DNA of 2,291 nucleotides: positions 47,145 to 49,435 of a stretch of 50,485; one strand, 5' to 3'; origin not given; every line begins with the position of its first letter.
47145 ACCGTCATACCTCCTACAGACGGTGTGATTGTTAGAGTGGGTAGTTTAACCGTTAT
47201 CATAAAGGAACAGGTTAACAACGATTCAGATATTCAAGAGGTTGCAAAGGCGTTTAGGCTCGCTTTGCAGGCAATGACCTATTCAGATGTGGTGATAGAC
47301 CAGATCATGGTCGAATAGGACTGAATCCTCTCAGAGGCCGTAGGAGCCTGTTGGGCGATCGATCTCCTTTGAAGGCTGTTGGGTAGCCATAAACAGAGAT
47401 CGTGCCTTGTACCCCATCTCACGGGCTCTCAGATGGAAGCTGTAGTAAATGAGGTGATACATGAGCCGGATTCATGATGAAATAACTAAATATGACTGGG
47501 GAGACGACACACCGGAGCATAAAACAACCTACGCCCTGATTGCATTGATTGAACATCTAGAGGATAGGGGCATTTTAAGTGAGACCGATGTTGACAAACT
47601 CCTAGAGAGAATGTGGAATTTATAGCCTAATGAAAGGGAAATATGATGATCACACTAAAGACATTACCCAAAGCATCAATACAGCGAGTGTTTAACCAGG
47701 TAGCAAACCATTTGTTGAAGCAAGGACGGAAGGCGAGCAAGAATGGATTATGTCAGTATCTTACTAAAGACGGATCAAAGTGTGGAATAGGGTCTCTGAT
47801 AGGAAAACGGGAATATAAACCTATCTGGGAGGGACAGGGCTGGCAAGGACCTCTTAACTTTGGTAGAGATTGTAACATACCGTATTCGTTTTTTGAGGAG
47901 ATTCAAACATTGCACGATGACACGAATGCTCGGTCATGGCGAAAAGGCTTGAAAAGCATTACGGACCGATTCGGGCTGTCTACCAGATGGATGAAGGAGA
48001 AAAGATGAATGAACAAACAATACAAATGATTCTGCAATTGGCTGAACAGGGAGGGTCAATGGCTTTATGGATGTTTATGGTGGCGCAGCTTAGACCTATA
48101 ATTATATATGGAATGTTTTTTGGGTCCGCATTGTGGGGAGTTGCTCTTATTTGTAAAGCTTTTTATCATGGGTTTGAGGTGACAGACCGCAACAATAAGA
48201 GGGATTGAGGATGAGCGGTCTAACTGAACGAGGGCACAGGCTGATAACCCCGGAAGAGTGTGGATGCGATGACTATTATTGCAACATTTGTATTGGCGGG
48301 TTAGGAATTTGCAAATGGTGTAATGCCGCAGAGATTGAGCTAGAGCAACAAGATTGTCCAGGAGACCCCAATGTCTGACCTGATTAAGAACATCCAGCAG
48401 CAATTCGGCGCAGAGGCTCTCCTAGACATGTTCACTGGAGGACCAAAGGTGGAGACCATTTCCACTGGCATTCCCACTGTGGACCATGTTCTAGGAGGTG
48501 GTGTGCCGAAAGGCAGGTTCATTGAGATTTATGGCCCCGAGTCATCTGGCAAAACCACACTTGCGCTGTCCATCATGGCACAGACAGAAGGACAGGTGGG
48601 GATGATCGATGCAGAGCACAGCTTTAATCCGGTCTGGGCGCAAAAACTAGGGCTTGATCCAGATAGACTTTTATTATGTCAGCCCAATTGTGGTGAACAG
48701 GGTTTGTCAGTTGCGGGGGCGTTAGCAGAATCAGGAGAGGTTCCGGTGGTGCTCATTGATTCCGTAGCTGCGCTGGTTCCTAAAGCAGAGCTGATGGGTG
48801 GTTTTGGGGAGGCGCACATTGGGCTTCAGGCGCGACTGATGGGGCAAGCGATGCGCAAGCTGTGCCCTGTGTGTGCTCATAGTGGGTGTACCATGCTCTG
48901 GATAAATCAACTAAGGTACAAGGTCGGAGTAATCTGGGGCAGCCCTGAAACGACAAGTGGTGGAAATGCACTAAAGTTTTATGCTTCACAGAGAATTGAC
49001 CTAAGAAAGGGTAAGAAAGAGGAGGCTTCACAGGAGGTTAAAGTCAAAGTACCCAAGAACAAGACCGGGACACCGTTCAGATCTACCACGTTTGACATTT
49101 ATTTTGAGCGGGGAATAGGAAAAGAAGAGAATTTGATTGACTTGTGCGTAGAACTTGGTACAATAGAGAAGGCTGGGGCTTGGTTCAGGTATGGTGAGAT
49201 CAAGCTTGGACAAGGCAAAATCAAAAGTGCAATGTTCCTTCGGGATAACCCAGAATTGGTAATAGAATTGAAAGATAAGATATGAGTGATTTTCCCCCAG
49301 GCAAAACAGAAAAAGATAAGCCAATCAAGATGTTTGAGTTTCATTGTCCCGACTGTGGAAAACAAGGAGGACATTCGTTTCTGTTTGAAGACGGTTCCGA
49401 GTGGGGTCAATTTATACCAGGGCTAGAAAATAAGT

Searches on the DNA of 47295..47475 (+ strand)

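Call 34: search_dna_similar(query=window:47320-47445:+, collection=phages, mode=distant, max_evalue=1, max_rows=15)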
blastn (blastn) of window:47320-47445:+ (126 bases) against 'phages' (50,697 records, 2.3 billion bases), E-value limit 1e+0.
No match.

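Call 92: search_rna_families(source=window, start=47295, end=47475, threshold=evalue, max_evalue=1)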
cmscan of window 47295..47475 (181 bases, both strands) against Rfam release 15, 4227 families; matches with E-value up to 1: 1.
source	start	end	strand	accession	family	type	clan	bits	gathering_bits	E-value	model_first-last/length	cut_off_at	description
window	47295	47324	-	RF01847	Plant_U3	Gene; snRNA; snoRNA; CD-box;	CL00100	10.3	80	0.99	1-30/221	3'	Plant small nucleolar RNA U3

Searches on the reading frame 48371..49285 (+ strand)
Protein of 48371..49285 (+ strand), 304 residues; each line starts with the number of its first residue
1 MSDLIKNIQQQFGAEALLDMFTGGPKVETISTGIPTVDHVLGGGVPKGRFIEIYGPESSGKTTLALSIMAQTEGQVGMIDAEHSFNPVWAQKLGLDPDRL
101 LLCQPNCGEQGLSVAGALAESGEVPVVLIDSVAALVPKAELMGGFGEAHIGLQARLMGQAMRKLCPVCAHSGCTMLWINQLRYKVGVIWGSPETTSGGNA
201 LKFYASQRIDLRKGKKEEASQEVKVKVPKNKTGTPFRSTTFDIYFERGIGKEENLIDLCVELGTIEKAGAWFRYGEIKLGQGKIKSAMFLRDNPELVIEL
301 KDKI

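Call 15: search_protein_families(library=pfam, proteins=[window:48371-49285:+], max_evalue=0.001)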
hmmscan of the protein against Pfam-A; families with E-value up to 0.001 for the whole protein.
window:48371-49285:+ (304 aa): 5 families
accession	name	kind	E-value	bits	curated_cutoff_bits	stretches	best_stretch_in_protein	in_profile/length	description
PF00154.27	RecA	-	5.1e-87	292.1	27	1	4-249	6-261/262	recA bacterial DNA recombination protein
PF21096.2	RecA_C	-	1.9e-16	60.4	27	1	254-304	2-52/57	RecA C-terminal domain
PF08423.17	Rad51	-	7.8e-11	42.1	22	1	28-220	6-218/244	Rad51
PF06745.19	ATPase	-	1.7e-07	31.3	26.6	1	30-68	1-39/231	KaiC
PF13481.12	AAA_25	-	2.6e-05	24.4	27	1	30-71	15-56/195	AAA domain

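Call 20: find_related_loci(query=window:48371-49285:+, collection=viral_contigs, flank=10000)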
Query window:48371-49285:+ (304 aa) in viral_contigs; peptide patterns used: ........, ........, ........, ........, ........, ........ (x = any residue, [..] = any of these).
4 stretches matched a pattern; 1 encode a relative of the query (tblastn E <= 1e-3); 1 distinct loci.
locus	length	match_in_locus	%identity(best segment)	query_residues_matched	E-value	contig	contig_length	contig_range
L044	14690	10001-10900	52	10-300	4e-101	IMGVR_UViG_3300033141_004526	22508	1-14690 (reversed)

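Call 36: find_homologous_proteins(query=window:48371-49285:+, max_evalue=1e-60)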
Query window:48371-49285:+ (304 aa): 7963 proteins with E <= 1e-60 among 8000 candidates; the best 120 are listed.
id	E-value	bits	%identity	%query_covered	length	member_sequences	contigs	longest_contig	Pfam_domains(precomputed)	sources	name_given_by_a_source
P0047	3.4e-201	685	100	100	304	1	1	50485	PF06745.20,PF08423.18,PF00154.28,PF21096.3,PF13481.13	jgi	-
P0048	3.9e-114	399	62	100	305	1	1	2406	PF06745.20,PF08423.18,PF00154.28,PF21096.3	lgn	-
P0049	1.2e-91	325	51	98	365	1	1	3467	PF06745.20,PF08423.18,PF00154.28,PF21096.3,PF27531.1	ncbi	-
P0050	1.7e-91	325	50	99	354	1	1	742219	PF06745.20,PF08423.18,PF00154.28,PF21096.3,PF27531.1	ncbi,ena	-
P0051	1.9e-91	325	51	99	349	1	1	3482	PF06745.20,PF08423.18,PF00154.28,PF21096.3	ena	-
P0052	3.6e-91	324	50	99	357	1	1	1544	PF06745.20,PF08423.18,PF00154.28,PF21096.3,PF27531.1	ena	-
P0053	1.1e-90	322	51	99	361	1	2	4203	PF06745.20,PF13479.13,PF08423.18,PF00154.28,PF21096.3,PF27531.1,PF13481.13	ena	-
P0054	1.1e-90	322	52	99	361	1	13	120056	PF06745.20,PF13479.13,PF08423.18,PF00154.28,PF21096.3,PF27531.1,PF13481.13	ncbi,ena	-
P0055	1.1e-90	322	52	99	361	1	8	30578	PF06745.20,PF13479.13,PF08423.18,PF00154.28,PF21096.3,PF27531.1,PF13481.13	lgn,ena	-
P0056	1.2e-90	322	49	98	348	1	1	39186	PF06745.20,PF08423.18,PF00154.28,PF21096.3,PF27531.1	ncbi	-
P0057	1.6e-90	322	53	99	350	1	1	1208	PF06745.20,PF08423.18,PF00154.28,PF21096.3,PF01637.25,PF27531.1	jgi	jgi:recombination protein RecA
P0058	2.1e-90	321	52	99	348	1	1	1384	PF06745.20,PF08423.18,PF00154.28,PF21096.3,PF01637.25,PF27531.1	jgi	jgi:recombination protein RecA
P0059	3.2e-90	321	51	99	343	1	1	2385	PF06745.20,PF08423.18,PF00154.28,PF21096.3,PF01637.25,PF27531.1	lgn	-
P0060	3.4e-90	321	51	99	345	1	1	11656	PF06745.20,PF13479.13,PF08423.18,PF00154.28,PF21096.3,PF27531.1,PF13481.13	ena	-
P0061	3.9e-90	321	52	99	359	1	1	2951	PF06745.20,PF13479.13,PF08423.18,PF00154.28,PF21096.3,PF01637.25,PF27531.1,PF13481.13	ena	-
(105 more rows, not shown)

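Call 38: find_encoding_contigs(protein=P0048, flank=10000, max_places=3)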
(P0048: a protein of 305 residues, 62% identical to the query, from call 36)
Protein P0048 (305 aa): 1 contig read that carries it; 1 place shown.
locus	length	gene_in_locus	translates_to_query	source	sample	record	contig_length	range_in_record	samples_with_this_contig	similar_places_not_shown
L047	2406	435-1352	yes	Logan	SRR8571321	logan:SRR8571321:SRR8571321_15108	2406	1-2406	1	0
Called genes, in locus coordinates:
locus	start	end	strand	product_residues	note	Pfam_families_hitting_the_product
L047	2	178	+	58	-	?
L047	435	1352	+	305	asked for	PF00154:RecA_N, PF06745:ATPase (weak), PF08423:Rad51, PF21096:RecA_C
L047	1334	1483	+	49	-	-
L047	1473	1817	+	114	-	-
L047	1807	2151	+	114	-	-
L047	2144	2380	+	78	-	-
